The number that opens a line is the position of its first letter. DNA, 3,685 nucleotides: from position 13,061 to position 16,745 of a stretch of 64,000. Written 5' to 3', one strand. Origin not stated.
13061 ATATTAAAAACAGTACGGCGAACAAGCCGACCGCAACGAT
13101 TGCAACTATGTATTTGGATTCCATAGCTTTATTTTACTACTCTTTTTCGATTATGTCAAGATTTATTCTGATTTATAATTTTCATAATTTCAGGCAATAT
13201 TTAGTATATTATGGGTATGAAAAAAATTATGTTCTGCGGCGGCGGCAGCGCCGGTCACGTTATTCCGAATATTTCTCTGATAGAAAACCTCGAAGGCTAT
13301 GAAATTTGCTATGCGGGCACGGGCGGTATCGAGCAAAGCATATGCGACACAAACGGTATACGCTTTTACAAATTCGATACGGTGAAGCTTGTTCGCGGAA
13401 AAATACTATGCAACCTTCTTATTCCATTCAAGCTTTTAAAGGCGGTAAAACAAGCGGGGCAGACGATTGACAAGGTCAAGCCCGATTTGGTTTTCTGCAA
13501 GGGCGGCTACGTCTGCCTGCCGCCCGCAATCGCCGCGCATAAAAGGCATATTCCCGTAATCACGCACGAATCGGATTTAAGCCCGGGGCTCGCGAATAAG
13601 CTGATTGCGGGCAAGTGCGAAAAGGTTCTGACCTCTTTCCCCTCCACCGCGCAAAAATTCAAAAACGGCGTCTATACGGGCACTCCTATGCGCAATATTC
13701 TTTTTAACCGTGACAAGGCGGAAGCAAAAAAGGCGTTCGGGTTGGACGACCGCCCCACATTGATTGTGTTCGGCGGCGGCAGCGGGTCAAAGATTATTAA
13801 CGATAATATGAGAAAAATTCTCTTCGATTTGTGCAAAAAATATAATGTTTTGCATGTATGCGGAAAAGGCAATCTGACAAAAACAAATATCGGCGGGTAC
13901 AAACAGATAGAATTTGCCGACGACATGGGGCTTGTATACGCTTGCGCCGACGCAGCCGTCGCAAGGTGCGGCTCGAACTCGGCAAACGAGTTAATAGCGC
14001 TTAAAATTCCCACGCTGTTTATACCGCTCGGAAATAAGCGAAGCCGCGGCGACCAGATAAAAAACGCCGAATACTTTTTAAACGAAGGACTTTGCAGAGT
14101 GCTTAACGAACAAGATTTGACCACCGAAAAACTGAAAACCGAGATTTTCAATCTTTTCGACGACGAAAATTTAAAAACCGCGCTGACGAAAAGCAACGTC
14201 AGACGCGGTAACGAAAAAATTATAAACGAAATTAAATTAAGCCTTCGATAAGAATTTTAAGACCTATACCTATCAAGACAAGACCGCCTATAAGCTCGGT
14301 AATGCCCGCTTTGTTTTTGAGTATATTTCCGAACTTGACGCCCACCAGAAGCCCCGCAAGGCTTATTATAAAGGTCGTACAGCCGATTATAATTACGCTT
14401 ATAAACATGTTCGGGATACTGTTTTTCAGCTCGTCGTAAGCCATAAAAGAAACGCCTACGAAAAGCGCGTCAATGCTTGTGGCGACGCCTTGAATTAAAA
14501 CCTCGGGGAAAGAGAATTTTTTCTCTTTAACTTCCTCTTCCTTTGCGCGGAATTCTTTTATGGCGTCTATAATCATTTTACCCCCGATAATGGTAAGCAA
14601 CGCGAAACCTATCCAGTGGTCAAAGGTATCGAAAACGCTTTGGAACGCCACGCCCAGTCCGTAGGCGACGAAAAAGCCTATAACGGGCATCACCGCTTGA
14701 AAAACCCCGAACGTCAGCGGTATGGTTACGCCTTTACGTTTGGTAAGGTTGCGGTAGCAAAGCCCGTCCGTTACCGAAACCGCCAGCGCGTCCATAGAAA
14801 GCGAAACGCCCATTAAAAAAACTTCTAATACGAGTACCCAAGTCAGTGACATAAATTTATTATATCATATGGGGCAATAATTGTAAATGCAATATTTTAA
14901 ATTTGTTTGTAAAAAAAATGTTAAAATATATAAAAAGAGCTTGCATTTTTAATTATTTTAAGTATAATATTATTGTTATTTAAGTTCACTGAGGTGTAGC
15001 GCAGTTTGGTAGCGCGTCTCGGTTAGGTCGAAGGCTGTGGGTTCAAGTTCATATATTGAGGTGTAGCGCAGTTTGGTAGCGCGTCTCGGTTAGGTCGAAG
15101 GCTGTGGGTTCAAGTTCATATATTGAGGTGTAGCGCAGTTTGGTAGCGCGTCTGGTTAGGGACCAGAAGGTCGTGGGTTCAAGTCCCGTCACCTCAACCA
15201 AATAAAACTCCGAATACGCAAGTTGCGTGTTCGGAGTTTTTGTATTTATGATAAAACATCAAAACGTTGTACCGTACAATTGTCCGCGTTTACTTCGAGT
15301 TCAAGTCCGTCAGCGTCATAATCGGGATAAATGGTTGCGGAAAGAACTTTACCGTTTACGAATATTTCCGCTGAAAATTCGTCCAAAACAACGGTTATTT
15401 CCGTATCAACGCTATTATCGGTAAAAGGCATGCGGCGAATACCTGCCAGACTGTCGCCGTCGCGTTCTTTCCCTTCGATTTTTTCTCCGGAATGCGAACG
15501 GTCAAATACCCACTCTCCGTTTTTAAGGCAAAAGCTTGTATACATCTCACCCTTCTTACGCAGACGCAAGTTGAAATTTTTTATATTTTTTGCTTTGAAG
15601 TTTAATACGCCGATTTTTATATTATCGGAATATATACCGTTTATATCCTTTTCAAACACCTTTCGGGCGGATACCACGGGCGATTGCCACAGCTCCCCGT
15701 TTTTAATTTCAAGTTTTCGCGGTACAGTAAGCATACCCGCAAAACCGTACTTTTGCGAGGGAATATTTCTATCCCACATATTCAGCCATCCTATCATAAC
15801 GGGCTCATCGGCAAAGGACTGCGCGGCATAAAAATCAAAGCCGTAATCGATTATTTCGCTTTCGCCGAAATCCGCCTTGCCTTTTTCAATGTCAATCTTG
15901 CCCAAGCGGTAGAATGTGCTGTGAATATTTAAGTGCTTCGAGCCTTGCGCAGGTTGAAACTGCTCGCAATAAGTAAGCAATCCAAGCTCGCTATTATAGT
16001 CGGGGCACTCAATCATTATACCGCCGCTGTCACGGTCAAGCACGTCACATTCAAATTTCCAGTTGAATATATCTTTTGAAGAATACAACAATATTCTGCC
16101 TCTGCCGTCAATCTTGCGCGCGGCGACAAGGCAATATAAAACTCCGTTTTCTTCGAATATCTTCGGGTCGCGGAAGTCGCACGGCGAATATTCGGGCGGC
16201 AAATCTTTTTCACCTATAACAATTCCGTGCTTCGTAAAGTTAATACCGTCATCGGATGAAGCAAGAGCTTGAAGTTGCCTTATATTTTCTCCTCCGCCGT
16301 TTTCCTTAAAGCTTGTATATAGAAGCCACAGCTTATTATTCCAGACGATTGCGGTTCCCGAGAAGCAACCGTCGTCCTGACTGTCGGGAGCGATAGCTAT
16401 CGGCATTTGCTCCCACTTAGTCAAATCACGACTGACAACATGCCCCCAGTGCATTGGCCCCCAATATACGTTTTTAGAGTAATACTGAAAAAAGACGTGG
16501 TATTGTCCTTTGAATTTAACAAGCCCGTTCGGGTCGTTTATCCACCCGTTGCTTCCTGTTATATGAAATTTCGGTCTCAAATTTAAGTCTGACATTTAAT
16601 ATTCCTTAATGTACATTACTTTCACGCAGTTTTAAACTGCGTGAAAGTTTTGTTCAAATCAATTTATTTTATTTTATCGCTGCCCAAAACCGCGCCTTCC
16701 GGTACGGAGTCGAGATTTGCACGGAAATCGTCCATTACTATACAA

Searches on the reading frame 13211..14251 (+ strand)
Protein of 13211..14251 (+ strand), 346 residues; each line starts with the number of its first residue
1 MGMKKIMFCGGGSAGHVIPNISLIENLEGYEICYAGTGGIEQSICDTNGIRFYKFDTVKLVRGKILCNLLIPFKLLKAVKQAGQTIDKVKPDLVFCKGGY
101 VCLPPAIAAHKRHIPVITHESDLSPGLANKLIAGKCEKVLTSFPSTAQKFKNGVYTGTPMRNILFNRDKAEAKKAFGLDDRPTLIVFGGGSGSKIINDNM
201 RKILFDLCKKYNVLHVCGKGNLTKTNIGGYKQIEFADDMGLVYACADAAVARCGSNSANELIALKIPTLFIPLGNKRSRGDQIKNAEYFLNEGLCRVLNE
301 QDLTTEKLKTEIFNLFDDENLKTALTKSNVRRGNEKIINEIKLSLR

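Call 6: search_protein_families(library=pfam, proteins=[window:13211-14251:+], max_evalue=0.001)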
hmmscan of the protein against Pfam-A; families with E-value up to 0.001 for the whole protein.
window:13211-14251:+ (346 aa): 2 families
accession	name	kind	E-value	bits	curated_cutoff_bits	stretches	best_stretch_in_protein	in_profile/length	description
PF03033.26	Glyco_transf_28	-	6.7e-29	101.2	26.2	1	6-140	1-138/139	Glycosyltransferase family 28 N-terminal domain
PF04101.22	Glyco_tran_28_C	-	4.5e-27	95.6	22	1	183-329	1-154/166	Glycosyltransferase family 28 C-terminal domain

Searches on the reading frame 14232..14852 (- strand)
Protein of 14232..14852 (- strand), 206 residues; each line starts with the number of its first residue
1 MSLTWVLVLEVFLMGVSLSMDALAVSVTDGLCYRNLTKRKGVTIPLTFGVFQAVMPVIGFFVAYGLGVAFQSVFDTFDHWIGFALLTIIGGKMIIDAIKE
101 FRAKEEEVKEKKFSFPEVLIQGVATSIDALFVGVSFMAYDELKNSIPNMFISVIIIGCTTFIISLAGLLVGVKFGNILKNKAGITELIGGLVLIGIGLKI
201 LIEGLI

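Call 6: search_protein_families(library=pfam, proteins=[window:14232-14852:-], max_evalue=0.001)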
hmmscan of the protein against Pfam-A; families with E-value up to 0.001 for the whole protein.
window:14232-14852:- (206 aa): 1 family
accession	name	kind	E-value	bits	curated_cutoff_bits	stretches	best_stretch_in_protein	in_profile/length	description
PF02659.21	Mntp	-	1.6e-41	142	24.4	1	37-201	3-152/152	Putative manganese efflux pump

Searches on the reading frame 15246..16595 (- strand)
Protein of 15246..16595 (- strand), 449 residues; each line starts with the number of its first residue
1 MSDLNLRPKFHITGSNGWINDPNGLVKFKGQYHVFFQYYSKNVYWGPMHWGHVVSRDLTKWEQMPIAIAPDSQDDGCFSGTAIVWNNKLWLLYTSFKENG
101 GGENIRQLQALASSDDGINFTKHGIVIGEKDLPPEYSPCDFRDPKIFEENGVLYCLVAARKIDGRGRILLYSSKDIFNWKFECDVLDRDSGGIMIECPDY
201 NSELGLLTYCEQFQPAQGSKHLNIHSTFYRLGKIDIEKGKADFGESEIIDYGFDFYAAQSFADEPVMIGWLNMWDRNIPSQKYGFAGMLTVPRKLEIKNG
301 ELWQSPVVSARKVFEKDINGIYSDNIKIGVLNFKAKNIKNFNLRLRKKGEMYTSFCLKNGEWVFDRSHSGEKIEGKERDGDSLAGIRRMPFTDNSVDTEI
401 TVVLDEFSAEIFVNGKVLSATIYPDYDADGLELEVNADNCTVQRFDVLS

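Call 6: search_protein_families(library=pfam, proteins=[window:15246-16595:-], max_evalue=0.001)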
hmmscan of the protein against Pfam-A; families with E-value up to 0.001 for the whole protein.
window:15246-16595:- (449 aa): 3 families
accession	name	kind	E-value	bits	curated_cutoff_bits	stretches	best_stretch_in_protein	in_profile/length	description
PF00251.26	Glyco_hydro_32N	-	4.5e-81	273.2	22.1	1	11-306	1-307/307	Glycosyl hydrolases family 32 N-terminal domain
PF08244.19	Glyco_hydro_32C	-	8.4e-12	45.8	21.9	1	332-447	41-156/158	Glycosyl hydrolases family 32 C terminal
PF04616.20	Glyco_hydro_43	-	0.00022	21.1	32.2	0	53-162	38-143/288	Glycosyl hydrolases family 43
